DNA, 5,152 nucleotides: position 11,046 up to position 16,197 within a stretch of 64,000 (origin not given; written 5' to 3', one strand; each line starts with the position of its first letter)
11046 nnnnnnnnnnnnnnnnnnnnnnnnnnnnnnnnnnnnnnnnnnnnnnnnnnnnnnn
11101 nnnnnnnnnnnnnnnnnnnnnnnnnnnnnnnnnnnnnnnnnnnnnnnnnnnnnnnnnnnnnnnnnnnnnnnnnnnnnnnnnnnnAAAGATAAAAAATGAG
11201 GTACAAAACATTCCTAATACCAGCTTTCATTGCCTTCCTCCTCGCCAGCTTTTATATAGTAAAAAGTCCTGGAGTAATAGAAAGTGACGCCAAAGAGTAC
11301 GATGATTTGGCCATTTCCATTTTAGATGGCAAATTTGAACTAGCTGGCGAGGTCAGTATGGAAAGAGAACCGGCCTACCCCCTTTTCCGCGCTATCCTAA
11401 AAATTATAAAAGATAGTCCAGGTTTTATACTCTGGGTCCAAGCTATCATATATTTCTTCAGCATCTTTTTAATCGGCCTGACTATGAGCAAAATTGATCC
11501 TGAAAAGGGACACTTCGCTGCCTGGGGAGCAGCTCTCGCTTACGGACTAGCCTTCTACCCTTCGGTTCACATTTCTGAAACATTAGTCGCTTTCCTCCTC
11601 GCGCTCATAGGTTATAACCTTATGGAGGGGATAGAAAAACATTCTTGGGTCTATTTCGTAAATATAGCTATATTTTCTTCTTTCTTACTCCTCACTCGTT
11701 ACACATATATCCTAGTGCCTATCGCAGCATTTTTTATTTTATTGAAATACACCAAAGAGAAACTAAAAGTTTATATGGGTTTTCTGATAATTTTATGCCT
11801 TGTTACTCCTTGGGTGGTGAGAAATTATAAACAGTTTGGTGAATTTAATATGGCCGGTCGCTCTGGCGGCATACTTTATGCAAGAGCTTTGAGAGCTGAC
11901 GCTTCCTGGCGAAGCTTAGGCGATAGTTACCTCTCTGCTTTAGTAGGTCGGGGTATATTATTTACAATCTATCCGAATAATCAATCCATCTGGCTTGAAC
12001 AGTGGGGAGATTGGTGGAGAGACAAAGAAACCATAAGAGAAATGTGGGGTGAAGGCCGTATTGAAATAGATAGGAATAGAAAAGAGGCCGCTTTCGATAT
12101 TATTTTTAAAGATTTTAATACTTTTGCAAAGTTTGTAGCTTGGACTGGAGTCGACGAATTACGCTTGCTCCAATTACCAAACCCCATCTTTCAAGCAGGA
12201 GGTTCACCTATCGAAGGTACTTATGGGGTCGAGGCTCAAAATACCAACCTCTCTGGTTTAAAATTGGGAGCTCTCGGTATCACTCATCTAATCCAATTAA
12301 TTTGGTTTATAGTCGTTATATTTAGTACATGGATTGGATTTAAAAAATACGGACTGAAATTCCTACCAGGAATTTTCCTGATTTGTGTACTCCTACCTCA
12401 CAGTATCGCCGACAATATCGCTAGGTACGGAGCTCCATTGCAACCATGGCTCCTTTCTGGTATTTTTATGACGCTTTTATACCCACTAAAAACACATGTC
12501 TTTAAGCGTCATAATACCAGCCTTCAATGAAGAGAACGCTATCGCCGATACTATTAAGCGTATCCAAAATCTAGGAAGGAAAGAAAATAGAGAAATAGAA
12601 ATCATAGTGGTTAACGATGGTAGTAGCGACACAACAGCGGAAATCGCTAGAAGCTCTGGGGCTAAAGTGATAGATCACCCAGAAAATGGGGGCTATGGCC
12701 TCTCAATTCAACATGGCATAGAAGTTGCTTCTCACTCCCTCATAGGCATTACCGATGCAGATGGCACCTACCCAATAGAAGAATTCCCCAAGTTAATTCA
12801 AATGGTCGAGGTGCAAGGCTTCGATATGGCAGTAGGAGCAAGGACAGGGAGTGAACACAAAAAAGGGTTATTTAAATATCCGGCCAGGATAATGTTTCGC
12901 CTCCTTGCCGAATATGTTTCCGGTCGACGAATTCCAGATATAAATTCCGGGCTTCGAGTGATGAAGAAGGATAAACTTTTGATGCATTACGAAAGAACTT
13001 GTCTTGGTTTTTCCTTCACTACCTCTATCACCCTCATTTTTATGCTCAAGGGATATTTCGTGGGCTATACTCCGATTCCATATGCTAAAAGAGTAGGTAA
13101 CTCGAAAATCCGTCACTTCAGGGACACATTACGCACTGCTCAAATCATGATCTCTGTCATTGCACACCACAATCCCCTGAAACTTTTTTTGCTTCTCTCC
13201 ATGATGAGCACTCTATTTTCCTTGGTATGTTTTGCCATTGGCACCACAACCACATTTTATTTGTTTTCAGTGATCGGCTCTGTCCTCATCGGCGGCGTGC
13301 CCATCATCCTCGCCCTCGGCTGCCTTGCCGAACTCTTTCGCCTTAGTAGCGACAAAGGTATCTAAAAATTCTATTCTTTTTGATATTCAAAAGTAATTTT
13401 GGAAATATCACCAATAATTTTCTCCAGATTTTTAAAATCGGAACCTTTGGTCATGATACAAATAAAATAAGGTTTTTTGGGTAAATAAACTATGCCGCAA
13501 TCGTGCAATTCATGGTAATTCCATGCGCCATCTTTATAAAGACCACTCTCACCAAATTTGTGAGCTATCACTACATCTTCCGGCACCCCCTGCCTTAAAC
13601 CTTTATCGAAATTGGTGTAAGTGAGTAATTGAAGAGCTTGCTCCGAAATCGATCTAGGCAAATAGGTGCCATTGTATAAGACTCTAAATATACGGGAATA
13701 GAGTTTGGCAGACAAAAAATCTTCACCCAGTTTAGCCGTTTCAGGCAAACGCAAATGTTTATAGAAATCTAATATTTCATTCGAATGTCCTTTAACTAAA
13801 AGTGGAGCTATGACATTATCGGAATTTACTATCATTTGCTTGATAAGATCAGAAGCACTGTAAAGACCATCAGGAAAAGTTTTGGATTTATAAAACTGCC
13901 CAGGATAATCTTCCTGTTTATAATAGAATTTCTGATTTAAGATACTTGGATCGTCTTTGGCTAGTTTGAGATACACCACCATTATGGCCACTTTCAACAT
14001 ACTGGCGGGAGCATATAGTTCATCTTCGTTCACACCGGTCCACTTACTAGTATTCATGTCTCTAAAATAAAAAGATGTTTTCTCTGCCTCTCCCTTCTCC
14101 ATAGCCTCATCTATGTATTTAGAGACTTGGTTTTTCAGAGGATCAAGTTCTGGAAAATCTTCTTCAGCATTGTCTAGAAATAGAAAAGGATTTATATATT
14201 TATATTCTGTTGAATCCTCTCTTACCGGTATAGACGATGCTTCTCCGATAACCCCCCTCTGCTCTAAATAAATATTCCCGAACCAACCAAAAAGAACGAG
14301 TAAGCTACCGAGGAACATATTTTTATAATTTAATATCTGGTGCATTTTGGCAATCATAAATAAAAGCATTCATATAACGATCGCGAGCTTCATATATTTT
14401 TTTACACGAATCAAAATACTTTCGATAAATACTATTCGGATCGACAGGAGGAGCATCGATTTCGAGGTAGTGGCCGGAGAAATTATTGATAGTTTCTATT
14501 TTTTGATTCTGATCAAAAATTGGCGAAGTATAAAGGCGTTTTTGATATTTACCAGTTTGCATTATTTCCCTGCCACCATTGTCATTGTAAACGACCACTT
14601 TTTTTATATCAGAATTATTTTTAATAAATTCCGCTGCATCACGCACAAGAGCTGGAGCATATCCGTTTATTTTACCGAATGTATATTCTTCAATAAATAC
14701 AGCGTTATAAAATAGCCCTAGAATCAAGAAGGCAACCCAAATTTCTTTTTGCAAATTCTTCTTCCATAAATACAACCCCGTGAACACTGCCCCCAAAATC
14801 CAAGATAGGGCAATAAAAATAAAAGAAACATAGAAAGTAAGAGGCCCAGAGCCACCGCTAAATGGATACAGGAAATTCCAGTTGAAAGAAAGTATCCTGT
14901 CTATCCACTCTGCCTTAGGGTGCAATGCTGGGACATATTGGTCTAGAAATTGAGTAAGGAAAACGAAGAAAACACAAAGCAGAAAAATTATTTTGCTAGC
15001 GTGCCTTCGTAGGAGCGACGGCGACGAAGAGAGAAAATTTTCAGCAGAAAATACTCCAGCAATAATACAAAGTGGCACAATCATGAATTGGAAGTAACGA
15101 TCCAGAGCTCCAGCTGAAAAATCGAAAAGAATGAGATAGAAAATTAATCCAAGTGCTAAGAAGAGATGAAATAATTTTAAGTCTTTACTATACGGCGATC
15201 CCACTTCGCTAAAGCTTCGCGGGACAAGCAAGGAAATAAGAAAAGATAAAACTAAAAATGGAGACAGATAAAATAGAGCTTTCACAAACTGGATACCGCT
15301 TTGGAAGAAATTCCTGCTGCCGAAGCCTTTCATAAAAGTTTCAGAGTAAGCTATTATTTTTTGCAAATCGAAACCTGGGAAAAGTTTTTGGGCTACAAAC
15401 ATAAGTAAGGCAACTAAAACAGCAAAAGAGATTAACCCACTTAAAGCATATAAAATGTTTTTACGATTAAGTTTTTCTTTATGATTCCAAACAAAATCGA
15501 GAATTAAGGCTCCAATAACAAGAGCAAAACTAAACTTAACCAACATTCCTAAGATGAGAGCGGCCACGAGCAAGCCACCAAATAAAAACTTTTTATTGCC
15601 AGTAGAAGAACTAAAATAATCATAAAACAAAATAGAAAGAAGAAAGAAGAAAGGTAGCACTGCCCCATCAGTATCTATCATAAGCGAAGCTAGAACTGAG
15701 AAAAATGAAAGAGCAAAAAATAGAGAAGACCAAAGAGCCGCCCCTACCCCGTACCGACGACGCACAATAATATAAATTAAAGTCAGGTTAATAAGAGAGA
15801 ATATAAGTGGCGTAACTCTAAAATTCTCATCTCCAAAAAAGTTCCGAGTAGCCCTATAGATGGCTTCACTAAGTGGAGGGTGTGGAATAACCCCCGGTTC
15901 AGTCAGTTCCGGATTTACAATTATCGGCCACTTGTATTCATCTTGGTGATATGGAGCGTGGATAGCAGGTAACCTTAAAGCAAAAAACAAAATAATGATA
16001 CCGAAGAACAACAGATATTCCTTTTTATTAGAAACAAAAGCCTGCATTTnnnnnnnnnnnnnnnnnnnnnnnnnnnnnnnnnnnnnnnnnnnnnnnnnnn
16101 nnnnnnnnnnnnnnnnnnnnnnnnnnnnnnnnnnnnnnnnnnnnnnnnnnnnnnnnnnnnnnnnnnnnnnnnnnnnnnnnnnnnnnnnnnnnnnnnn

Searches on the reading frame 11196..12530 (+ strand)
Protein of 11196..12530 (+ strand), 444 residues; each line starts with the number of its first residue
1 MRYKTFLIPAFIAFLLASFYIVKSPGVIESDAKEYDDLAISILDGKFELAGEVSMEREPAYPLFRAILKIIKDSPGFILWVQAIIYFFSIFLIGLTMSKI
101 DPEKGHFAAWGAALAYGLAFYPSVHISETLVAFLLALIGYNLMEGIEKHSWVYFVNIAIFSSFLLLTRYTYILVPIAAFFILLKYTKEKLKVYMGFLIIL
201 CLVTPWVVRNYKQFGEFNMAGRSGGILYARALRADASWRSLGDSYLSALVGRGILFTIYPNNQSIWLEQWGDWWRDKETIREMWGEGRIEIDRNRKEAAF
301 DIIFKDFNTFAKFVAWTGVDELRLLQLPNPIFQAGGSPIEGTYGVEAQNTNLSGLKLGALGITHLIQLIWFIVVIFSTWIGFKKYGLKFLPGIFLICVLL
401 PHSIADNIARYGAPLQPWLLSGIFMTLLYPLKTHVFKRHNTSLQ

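Call 10: search_protein_families(library=pfam, proteins=[window:11196-12530:+], max_evalue=0.001)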
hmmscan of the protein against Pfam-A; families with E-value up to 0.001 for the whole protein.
window:11196-12530:+ (444 aa): 2 families
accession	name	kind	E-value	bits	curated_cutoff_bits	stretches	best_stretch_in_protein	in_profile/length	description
PF13231.12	PMT_2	-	2.9e-06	28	26.1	1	64-207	10-158/160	Dolichyl-phosphate-mannose-protein mannosyltransferase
PF19510.5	DUF6044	-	0.00074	18.5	27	1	83-217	101-235/564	Protein of unknown function (DUF6044)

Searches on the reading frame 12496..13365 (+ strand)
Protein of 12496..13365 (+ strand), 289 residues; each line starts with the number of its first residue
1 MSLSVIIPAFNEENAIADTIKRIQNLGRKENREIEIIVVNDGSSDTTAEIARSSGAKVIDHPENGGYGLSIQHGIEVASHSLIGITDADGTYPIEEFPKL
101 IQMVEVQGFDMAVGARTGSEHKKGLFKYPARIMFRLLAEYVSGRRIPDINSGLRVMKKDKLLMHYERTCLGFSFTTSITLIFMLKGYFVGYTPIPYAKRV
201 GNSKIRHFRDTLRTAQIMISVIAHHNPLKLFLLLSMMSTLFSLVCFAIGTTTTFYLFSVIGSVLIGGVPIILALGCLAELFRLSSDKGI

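Call 10: search_protein_families(library=pfam, proteins=[window:12496-13365:+], max_evalue=0.001)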
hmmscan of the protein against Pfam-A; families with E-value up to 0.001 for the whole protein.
window:12496-13365:+ (289 aa): 3 families
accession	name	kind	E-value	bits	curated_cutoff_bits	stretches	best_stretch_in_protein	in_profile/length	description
PF00535.33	Glycos_transf_2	-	1.9e-28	100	23.3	1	4-159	1-162/168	Glycosyl transferase family 2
PF13641.12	Glyco_tranf_2_3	-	1.9e-06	28.5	27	1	3-122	3-128/230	Glycosyltransferase like family 2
PF10111.15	Glyco_tranf_2_2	-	2.3e-05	24.4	27.3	1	4-107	1-109/276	Glycosyltransferase like family 2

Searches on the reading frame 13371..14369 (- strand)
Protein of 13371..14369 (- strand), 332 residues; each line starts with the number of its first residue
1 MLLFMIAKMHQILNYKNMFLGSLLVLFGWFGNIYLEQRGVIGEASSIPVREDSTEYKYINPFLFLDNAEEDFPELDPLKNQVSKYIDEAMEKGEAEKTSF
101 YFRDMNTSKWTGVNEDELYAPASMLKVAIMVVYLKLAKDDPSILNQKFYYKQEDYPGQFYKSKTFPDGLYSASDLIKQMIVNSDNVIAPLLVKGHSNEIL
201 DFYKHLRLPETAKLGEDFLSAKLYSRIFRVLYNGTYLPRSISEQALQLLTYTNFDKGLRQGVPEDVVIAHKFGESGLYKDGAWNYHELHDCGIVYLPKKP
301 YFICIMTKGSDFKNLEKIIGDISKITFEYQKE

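Call 10: search_protein_families(library=pfam, proteins=[window:13371-14369:-], max_evalue=0.001)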
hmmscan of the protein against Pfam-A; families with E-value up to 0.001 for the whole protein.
window:13371-14369:- (332 aa): 1 family
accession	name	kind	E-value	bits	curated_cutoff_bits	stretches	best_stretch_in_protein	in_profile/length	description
PF13354.11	Beta-lactamase2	-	5.4e-32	111.3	22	1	99-307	1-214/214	Beta-lactamase enzyme family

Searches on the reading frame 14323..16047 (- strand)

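Call 10: search_protein_families(library=pfam, proteins=[window:14323-16047:-], max_evalue=0.001)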
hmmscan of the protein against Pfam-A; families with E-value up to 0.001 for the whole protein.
window:14323-16047:- (574 aa): 1 family
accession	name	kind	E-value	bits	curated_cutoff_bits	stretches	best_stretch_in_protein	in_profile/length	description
PF13231.12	PMT_2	-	6.9e-13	49.5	26.1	1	56-215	2-158/160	Dolichyl-phosphate-mannose-protein mannosyltransferase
